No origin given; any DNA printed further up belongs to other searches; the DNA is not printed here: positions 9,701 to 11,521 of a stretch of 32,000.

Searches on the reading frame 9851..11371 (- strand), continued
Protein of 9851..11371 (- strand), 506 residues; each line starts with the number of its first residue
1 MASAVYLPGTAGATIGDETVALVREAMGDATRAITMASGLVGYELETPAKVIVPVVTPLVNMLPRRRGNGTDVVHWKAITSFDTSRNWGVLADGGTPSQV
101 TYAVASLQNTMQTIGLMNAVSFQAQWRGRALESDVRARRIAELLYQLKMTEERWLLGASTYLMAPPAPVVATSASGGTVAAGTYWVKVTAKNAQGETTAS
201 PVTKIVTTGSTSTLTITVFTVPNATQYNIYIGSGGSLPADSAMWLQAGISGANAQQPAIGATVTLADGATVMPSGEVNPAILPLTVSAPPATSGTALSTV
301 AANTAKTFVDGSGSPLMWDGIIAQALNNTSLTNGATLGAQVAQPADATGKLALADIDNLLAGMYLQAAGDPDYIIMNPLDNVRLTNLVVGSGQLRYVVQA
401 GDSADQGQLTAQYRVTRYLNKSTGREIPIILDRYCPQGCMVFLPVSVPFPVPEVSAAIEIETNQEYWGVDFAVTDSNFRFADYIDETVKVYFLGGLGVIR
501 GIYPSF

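Call 93: search_protein_families(library=phrogs, proteins=[L111:7456-9861:+, L111:15318-16064:+, L111:16057-17400:+, L111:17410-18375:+, L111:18708-19571:+, L111:4103-6265:-, L111:6823-7248:+, L111:6397-6783:+, L111:18441-20585:-, L111:736-1416:+], max_evalue=0.001)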
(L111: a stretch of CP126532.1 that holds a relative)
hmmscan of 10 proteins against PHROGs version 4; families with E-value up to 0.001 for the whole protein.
L111:7456-9861:+ (801 aa): 6 families
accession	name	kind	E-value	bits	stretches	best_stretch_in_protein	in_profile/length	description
phrog_9427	-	head and packaging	3.1e-32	113.3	1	40-186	13-161/453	head maturation protease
phrog_21715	-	unknown function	2.4e-12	47.9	1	58-197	21-146/381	-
phrog_617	-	head and packaging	7.9e-12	45.8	1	35-230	5-171/626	major head protein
phrog_80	-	head and packaging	8.3e-12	46.1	1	16-188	190-373/607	head maturation protease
phrog_4523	-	head and packaging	7.7e-06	25.9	1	96-188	80-170/644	major head and protease protein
phrog_11321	-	unknown function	0.00057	20.4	1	124-189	75-135/327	-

L111:15318-16064:+ (248 aa): 6 families
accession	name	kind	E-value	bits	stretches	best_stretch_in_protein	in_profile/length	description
phrog_645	-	DNA, RNA and nucleotide metabolism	5.3e-09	37.5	1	44-208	13-129/196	Rnase E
phrog_25054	-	unknown function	3.3e-06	27.4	1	49-85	100-136/269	-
phrog_4494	-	unknown function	1.5e-05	26.4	1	53-120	3-67/109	-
phrog_7061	-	DNA, RNA and nucleotide metabolism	5.8e-05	24.6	1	49-89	25-65/70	HTH DNA binding protein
phrog_664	-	DNA, RNA and nucleotide metabolism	0.00092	20.1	1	18-109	7-98/210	DNA binding protein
phrog_4151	-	DNA, RNA and nucleotide metabolism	0.00093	20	0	55-114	7-67/154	DNA binding protein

L111:16057-17400:+ (447 aa): 8 families
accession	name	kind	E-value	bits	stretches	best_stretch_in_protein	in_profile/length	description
phrog_2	-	head and packaging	1.3e-42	147.5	1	25-421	265-593/807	terminase large subunit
phrog_5653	-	head and packaging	1.5e-18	68.3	1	224-422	2-182/199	terminase large subunit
phrog_6672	-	head and packaging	2.1e-15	57.6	1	305-423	29-132/145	terminase large subunit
phrog_979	-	head and packaging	4.3e-15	56.4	1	27-170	155-304/642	terminase large subunit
phrog_10250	-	head and packaging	3.5e-12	47.5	1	212-423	5-218/228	terminase large subunit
phrog_38319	-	unknown function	3.7e-08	34.1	1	26-234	6-234/271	-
phrog_3717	-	head and packaging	2.3e-05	25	1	27-161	12-152/277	terminase large subunit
phrog_5989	-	head and packaging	0.00081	19.6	0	26-140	142-260/347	terminase large subunit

L111:17410-18375:+ (321 aa): 0 families

L111:18708-19571:+ (287 aa): 0 families

L111:4103-6265:- (720 aa): 0 families

L111:6823-7248:+ (141 aa): 0 families

L111:6397-6783:+ (128 aa): 0 families

L111:18441-20585:- (714 aa): 12 families
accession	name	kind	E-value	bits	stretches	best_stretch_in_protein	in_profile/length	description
phrog_15350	-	unknown function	4.6e-54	185.1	3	375-648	152-412/494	-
phrog_923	-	unknown function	3.4e-53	181.6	4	401-528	791-914/990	-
phrog_7713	-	unknown function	7.5e-49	164.7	7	279-327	27-75/103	-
phrog_31265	-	unknown function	9.2e-47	161.1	4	227-358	24-150/264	-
phrog_12514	-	unknown function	1.1e-32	114.6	3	312-418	134-240/287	-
phrog_30240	-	unknown function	1.9e-27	97.2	2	215-369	111-265/438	-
phrog_7653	-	unknown function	3.6e-10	39.8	0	173-257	202-285/782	-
phrog_31567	-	unknown function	1.7e-09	38.8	0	444-479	40-75/151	-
phrog_7660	-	tail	1.9e-06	26.9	0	368-463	439-532/1656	tail fiber protein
phrog_30747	-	unknown function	1.9e-05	24.8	0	293-409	10-126/431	-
phrog_13518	-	unknown function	0.00033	19.8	1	218-500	121-403/1230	-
phrog_19445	-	head and packaging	0.00047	19.2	0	350-411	720-781/1114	tail tip protein Tal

L111:736-1416:+ (226 aa): 0 families
